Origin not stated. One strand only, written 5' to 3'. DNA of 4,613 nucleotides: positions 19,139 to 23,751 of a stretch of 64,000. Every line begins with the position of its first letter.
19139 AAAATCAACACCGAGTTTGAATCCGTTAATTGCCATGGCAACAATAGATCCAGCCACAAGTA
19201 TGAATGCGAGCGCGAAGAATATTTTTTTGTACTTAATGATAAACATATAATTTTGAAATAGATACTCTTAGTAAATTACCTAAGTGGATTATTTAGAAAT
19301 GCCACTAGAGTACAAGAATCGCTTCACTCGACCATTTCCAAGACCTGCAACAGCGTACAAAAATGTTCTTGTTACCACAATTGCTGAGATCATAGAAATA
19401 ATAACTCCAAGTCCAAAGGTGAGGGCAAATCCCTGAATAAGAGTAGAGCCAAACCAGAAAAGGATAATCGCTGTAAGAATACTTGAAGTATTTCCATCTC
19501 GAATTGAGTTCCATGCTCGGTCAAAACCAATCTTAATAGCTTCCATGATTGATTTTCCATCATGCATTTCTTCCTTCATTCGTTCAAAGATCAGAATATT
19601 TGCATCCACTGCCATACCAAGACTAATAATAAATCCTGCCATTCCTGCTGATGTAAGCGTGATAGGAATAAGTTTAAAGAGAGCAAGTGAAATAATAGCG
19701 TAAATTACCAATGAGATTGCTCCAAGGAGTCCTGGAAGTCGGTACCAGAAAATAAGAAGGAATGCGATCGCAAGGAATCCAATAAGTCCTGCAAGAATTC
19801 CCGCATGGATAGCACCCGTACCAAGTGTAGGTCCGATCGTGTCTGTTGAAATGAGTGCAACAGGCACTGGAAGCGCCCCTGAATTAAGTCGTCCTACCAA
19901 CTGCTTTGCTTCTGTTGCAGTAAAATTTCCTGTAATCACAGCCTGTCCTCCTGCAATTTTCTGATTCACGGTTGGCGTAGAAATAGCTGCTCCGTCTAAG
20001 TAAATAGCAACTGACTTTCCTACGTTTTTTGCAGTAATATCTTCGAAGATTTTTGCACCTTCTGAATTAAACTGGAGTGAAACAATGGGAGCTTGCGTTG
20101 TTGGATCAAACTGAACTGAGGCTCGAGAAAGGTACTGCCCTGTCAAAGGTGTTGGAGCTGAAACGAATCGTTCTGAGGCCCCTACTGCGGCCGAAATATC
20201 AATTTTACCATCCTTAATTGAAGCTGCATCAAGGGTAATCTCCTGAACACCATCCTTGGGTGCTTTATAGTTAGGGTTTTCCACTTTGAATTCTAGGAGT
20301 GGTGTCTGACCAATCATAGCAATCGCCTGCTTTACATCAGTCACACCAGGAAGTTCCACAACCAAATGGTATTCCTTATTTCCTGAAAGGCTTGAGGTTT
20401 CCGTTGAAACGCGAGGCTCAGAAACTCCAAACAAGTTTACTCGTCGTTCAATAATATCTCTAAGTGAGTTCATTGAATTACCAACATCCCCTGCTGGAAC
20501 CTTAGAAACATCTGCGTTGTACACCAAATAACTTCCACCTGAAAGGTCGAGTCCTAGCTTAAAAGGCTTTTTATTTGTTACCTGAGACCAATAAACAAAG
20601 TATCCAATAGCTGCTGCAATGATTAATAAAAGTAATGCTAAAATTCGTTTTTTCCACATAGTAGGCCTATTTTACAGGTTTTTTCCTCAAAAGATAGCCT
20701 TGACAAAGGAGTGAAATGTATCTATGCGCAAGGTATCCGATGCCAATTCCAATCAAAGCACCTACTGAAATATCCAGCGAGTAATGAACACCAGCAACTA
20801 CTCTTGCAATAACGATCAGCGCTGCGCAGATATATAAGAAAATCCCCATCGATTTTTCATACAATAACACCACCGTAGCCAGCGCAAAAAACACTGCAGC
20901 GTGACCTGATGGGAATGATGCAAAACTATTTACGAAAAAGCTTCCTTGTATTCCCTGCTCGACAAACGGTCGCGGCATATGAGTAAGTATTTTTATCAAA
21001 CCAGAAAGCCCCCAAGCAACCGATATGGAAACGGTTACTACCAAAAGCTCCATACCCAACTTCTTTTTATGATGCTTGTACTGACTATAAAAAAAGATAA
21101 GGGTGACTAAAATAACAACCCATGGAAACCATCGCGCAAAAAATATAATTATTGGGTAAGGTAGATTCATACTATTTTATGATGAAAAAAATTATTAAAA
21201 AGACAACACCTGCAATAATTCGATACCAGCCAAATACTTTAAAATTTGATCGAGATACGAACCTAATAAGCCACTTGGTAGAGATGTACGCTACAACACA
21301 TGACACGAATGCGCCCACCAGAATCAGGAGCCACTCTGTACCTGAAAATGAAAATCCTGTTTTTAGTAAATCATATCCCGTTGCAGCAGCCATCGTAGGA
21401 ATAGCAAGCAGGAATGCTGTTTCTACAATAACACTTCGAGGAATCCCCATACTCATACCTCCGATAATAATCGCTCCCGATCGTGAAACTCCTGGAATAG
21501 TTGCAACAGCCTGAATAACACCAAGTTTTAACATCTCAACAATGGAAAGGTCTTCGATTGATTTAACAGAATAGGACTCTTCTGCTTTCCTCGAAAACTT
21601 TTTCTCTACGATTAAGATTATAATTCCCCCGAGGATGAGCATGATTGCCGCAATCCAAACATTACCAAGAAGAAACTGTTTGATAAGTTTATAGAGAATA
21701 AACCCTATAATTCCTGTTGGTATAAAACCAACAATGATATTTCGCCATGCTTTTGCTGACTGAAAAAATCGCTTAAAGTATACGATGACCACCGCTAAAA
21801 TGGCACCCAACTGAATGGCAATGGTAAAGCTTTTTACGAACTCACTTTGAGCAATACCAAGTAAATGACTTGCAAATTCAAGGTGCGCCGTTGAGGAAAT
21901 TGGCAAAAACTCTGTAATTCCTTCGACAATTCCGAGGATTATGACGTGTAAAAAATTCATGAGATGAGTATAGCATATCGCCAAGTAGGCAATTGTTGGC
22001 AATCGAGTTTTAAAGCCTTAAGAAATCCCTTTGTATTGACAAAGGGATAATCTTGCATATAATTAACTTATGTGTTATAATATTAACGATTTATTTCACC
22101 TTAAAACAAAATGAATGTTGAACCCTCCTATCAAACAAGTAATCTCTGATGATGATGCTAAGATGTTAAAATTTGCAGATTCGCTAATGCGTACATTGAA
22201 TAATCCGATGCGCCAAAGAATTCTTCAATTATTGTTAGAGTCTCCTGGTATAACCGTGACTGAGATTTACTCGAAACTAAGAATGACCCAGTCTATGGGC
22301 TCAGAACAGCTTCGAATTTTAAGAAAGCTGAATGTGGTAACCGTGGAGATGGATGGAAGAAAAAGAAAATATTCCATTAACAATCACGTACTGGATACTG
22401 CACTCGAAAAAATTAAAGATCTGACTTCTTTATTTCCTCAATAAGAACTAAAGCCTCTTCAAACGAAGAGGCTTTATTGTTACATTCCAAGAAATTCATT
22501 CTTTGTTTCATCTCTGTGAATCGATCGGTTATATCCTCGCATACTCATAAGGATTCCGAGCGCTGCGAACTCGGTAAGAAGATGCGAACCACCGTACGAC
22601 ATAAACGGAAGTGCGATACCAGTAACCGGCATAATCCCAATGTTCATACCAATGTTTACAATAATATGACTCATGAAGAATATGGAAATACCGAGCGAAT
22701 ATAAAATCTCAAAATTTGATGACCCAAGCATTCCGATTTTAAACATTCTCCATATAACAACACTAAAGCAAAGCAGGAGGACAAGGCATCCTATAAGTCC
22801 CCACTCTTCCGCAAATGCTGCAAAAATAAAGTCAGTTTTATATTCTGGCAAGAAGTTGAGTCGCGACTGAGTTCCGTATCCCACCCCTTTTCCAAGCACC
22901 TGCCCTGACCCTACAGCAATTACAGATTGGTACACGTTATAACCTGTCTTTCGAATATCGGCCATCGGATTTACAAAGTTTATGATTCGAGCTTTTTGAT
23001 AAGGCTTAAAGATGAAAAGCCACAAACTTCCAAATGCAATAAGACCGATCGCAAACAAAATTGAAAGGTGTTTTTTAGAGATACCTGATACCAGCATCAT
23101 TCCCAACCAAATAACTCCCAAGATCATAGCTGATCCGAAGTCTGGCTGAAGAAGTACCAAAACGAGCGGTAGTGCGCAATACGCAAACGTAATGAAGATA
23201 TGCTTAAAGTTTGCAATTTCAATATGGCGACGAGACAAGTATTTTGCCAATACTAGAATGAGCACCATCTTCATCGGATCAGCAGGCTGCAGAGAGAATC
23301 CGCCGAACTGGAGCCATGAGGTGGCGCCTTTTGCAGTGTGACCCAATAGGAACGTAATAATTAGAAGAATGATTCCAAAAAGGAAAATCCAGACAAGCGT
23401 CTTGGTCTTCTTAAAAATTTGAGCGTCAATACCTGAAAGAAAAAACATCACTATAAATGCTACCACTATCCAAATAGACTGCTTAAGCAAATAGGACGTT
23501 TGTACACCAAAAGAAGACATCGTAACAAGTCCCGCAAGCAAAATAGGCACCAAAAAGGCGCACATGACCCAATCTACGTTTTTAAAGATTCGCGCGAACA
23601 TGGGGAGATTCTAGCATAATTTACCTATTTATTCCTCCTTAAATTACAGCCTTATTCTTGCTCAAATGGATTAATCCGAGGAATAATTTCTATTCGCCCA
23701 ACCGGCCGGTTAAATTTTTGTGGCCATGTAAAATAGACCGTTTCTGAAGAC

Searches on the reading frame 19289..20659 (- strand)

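Call 49: search_protein_families(library=pfam, proteins=[window:19289-20659:-], max_evalue=0.00001)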
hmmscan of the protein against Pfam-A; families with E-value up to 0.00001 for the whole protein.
window:19289-20659:- (456 aa): 3 families
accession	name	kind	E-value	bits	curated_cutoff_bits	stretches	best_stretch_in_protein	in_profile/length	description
PF22599.2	SecDF_P1_head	-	6.9e-31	106.9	27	1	167-265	16-114/114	SecDF, P1 head subdomain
PF02355.23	SecD_SecF_C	-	2.3e-14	53.7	20.5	1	268-436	14-185/189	Protein export membrane protein SecD/SecF, C-terminal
PF21760.3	SecD_1st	-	2.3e-13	49.8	27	1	64-126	2-57/60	Protein translocase subunit SecDF, P1 domain, N-terminal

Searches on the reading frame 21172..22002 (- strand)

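Call 89: search_protein_families(library=pfam, proteins=[window:21172-22002:-], max_evalue=0.001)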
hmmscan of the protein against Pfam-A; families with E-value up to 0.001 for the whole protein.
window:21172-22002:- (276 aa): 1 family
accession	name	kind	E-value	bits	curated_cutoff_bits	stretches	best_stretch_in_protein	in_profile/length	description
PF02673.24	BacA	-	9.3e-71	239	33.4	1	21-267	2-257/257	Bacitracin resistance protein BacA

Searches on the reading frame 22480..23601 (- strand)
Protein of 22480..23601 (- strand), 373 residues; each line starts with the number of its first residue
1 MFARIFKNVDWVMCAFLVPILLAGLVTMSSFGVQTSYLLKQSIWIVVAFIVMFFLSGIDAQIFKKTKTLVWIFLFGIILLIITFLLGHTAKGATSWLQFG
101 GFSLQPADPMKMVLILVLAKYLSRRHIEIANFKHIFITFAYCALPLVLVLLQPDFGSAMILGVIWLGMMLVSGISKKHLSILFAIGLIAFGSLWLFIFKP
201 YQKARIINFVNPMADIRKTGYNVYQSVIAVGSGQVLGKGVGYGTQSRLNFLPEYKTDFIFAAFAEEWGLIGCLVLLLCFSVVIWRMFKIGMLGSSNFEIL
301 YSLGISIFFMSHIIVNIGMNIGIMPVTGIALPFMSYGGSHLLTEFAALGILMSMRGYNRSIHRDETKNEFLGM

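Call 49: search_protein_families(library=pfam, proteins=[window:22480-23601:-], max_evalue=0.00001)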
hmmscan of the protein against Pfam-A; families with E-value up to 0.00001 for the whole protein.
window:22480-23601:- (373 aa): 1 family
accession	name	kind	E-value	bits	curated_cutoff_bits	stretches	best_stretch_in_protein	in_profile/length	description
PF01098.24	FTSW_RODA_SPOVE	-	9.3e-92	308.2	26.4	1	14-358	14-354/356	Cell cycle protein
